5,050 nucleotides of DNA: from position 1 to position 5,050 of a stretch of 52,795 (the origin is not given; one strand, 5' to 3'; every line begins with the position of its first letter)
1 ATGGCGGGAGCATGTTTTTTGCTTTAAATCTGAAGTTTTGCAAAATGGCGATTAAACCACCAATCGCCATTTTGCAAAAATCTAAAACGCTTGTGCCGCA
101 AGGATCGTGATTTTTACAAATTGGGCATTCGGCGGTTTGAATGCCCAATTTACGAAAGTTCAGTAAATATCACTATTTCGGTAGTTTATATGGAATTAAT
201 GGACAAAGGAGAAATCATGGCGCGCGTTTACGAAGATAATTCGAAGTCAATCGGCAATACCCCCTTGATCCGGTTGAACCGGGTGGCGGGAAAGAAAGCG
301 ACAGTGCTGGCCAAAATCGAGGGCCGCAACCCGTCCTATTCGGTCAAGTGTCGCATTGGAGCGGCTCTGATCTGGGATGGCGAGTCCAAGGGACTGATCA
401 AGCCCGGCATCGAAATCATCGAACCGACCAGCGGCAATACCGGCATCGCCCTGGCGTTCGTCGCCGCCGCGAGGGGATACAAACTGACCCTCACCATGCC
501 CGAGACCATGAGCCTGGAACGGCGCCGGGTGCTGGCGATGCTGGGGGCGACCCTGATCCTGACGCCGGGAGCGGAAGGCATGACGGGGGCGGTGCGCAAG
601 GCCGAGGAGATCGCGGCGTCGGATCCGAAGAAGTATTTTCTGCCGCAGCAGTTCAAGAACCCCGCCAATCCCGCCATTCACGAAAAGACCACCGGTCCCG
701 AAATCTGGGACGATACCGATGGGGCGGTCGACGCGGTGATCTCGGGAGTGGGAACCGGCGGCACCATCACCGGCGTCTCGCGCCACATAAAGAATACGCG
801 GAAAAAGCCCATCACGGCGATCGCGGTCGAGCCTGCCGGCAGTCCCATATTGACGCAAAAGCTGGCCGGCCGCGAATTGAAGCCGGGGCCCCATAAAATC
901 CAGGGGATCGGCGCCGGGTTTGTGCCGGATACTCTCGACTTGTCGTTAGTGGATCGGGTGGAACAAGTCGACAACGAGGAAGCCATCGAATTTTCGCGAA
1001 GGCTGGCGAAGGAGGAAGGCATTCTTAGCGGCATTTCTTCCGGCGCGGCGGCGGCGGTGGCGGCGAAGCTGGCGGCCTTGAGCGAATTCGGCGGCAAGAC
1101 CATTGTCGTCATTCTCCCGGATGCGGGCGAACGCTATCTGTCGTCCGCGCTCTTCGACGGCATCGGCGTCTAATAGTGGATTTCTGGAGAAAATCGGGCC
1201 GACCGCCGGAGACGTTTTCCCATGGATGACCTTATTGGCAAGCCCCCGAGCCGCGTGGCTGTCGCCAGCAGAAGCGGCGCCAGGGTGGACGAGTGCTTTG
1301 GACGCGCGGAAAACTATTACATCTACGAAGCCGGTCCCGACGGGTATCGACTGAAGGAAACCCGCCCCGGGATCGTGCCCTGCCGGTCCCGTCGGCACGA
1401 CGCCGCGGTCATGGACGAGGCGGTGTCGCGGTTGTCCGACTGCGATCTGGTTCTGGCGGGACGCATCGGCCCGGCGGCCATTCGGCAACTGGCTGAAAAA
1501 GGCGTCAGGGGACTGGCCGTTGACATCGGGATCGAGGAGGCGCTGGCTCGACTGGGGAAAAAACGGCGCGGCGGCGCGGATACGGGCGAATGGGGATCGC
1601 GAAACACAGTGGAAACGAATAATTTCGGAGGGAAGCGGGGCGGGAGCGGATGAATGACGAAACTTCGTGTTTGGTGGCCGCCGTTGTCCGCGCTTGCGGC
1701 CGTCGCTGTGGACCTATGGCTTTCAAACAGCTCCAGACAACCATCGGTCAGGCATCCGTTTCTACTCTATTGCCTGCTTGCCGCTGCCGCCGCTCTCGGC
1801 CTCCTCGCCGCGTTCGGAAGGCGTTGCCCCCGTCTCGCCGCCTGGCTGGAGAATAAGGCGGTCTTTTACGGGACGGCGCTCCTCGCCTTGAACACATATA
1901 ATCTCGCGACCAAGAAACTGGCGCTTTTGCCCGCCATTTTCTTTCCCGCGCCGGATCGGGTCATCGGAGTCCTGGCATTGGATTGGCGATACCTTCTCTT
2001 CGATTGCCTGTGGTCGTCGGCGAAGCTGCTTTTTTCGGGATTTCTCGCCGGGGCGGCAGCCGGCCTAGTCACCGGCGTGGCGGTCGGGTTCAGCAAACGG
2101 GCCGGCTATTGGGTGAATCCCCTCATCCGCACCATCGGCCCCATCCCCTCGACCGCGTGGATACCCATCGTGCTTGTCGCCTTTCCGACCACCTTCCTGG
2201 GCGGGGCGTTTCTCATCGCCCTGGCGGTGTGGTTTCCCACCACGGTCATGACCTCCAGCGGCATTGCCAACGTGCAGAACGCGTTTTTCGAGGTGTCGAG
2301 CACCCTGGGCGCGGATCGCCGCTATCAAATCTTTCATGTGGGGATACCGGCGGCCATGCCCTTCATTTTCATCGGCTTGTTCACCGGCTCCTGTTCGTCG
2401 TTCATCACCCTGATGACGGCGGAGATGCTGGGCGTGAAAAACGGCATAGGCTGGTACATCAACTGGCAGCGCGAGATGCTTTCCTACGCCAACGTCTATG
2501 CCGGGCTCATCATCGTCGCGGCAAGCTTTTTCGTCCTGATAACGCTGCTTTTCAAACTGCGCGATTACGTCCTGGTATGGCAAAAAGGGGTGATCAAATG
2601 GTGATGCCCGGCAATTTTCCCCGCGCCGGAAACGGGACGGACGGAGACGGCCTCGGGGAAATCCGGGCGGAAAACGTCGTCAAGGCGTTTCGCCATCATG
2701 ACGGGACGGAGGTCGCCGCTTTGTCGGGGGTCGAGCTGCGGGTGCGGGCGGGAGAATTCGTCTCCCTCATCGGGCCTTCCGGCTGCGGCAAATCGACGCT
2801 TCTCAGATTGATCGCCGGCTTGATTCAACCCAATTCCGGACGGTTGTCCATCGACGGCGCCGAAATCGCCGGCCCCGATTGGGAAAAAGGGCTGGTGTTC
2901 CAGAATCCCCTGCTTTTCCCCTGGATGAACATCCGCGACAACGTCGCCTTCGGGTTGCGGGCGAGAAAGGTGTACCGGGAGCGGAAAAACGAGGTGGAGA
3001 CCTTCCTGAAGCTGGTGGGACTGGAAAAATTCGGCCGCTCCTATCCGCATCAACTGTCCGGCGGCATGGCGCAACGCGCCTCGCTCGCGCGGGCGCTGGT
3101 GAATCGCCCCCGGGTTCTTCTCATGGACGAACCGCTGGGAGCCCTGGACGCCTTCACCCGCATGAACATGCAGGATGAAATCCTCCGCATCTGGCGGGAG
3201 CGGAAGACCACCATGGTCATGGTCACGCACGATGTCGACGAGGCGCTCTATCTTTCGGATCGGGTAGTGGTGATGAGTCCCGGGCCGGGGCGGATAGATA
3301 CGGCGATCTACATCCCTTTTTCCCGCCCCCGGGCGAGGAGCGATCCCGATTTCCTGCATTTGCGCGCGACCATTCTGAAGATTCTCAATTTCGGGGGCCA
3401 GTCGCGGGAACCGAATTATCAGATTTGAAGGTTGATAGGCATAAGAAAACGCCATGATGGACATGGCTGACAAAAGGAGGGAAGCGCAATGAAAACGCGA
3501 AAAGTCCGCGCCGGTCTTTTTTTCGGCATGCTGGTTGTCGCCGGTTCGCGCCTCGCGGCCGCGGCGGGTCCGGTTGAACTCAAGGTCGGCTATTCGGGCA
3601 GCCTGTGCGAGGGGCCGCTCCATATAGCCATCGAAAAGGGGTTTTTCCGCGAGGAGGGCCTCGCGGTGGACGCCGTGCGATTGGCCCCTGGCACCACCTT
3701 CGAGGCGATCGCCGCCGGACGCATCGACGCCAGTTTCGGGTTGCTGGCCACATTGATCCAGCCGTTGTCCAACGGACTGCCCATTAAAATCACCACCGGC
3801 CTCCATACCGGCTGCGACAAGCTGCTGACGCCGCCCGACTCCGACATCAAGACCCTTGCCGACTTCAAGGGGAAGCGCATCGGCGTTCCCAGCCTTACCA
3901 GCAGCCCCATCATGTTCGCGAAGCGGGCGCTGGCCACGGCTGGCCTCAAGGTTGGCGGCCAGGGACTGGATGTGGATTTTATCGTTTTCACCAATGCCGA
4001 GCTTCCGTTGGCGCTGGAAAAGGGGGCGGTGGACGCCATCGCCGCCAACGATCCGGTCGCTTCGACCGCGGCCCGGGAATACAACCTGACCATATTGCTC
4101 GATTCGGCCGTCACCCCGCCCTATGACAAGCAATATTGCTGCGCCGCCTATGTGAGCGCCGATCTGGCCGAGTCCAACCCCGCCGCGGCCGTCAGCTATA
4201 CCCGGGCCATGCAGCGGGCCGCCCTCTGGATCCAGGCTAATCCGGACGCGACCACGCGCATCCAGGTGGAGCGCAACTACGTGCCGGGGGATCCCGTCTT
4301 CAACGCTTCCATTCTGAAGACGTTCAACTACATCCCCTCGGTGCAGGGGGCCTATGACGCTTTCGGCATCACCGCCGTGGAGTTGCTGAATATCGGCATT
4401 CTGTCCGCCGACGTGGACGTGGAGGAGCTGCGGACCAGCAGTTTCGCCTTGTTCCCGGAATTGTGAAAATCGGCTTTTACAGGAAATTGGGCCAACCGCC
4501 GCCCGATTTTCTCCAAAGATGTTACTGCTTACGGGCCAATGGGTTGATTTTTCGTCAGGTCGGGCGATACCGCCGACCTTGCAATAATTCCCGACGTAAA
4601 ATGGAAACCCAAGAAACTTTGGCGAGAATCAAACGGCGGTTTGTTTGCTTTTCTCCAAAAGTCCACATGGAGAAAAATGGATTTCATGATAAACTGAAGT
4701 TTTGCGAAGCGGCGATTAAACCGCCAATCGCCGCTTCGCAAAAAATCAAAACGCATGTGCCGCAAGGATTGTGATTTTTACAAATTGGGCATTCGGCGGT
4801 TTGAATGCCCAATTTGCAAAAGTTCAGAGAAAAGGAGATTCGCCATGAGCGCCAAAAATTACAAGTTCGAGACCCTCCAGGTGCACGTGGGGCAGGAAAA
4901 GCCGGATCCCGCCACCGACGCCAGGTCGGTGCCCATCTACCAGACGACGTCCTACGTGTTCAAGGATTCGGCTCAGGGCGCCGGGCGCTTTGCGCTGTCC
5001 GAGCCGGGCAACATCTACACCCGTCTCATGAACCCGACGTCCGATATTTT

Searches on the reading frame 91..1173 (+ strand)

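Call 57: search_protein_families(library=pfam, proteins=[window:91-1173:+])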
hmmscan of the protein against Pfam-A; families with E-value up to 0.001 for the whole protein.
window:91-1173:+ (360 aa): 1 family
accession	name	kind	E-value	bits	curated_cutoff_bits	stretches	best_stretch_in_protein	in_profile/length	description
PF00291.31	PALP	-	1e-74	252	35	1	52-344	3-295/295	Pyridoxal-phosphate dependent enzyme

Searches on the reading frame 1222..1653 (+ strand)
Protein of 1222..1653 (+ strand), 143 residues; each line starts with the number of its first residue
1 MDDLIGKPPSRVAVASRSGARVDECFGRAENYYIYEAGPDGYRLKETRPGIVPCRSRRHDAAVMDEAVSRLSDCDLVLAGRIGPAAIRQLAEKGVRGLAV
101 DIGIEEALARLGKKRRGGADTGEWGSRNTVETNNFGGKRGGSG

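Call 57: search_protein_families(library=pfam, proteins=[window:1222-1653:+])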
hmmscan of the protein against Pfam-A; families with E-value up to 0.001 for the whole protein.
window:1222-1653:+ (143 aa): 1 family
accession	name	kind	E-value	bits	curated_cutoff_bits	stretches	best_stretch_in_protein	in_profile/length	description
PF02579.22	Nitro_FeMo-Co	-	6.7e-17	62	26.3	1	19-111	2-92/94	Dinitrogenase iron-molybdenum cofactor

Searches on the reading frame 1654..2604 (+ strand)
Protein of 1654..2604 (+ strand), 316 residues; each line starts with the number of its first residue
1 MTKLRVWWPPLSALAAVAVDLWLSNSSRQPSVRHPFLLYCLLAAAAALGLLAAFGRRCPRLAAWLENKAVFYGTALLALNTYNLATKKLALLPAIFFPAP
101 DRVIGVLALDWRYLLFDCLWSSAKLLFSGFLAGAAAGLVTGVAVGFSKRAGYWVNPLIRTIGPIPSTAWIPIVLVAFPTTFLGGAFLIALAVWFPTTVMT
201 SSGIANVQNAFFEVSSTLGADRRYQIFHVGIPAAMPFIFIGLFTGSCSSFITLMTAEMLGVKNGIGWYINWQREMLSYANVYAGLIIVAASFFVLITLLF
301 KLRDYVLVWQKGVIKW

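Call 57: search_protein_families(library=pfam, proteins=[window:1654-2604:+])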
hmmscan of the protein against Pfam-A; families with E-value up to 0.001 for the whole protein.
window:1654-2604:+ (316 aa): 1 family
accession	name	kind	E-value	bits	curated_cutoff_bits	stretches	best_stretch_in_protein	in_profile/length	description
PF00528.27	BPD_transp_1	-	3.5e-18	66.4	26.4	1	137-305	5-177/184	Binding-protein-dependent transport system inner membrane component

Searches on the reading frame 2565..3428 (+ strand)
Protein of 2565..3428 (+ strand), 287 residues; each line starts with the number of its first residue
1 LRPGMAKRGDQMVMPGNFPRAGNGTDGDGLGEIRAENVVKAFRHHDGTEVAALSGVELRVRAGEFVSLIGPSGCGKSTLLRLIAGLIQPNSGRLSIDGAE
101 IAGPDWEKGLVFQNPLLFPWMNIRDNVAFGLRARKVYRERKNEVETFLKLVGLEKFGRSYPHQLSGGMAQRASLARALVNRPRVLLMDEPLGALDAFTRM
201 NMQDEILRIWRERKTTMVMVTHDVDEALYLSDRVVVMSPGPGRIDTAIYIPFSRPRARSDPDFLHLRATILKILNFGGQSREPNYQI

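Call 57: search_protein_families(library=pfam, proteins=[window:2565-3428:+])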
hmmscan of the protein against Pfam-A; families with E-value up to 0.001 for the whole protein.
window:2565-3428:+ (287 aa): 5 families
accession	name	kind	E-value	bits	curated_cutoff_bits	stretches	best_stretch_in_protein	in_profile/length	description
PF00005.33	ABC_tran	-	7.7e-34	117.7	25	1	53-191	1-136/137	ABC transporter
PF13401.12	AAA_22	-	0.00026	21.8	27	1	64-189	6-92/130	AAA domain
PF13304.12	AAA_21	-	0.00059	20.4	27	0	66-104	2-42/304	AAA domain, putative AbiEii toxin, Type IV TA system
PF00004.35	AAA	-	0.00071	20.5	21.2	0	67-189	2-65/131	ATPase family associated with various cellular activities (AAA)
PF13191.12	AAA_16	-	0.001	20.1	32.6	0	49-88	8-49/167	AAA ATPase domain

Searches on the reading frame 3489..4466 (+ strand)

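Call 12: search_protein_families(library=pfam, proteins=[window:3489-4466:+])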
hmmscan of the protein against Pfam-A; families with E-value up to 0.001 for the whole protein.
window:3489-4466:+ (325 aa): 3 families
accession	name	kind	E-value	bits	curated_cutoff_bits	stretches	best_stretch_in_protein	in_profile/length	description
PF09084.16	NMT1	-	5.4e-21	75.9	20.5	1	43-254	6-215/216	NMT1/THI5 like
PF13379.11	NMT1_2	-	1.8e-20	74.3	24.7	1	26-254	3-243/252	NMT1-like family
PF12974.12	Phosphonate-bd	-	5.9e-06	26.3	27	1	112-212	89-190/242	ABC transporter, phosphonate, periplasmic substrate-binding protein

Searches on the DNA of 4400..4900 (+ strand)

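Call 71: search_rna_families(source=window, start=4400, end=4900, threshold=evalue, max_evalue=1)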
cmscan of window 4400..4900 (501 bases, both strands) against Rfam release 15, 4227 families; matches with E-value up to 1: 9.
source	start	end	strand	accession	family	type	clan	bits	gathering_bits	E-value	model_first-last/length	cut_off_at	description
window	4769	4828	-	RF04174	MIR4208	Gene; miRNA;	-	23.6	140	0.28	1-191/191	no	MIR4208 microRNA precursor family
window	4701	4740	-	RF03474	mir-4766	Gene; miRNA;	-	22.8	72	0.049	1-56/56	no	mir-4766 microRNA precursor family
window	4693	4748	-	RF03631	MIR3440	Gene; miRNA;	-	22.1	105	0.027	1-127/127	no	MIR3440 microRNA precursor family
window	4774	4821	-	RF03631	MIR3440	Gene; miRNA;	-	19.9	105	0.12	1-127/127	no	MIR3440 microRNA precursor family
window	4765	4826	+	RF00804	mir-240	Gene; miRNA;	-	18.9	67.5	0.76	1-99/99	no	mir-240 microRNA precursor family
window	4779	4818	-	RF03843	MIR2600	Gene; miRNA;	-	18.1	98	0.79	1-85/85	no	MIR2600 microRNA precursor family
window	4702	4739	-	RF04127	MIR8007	Gene; miRNA;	-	17.9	195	0.5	1-226/226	no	MIR8007 microRNA precursor family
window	4769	4839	+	RF02556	snaR-A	Gene; sRNA;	-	17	98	0.71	1-115/115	no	snaR-A sRNA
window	4650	4754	+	RF01449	S_pombe_snR100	Gene; snRNA; snoRNA; HACA-box;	-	15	80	0.35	1-187/187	no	small nucleolar RNA snR100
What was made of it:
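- On Any Rfam RNA family: Only noise-level matches to miRNA hairpins appear at E up to 1 (call 71).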

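Call 77: search_dna_similar(query=window:4474-4828:+, collection=plasmids, mode=distant, max_evalue=0.001, max_rows=10)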
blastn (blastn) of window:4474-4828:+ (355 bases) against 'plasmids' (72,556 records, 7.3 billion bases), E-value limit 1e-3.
No match.
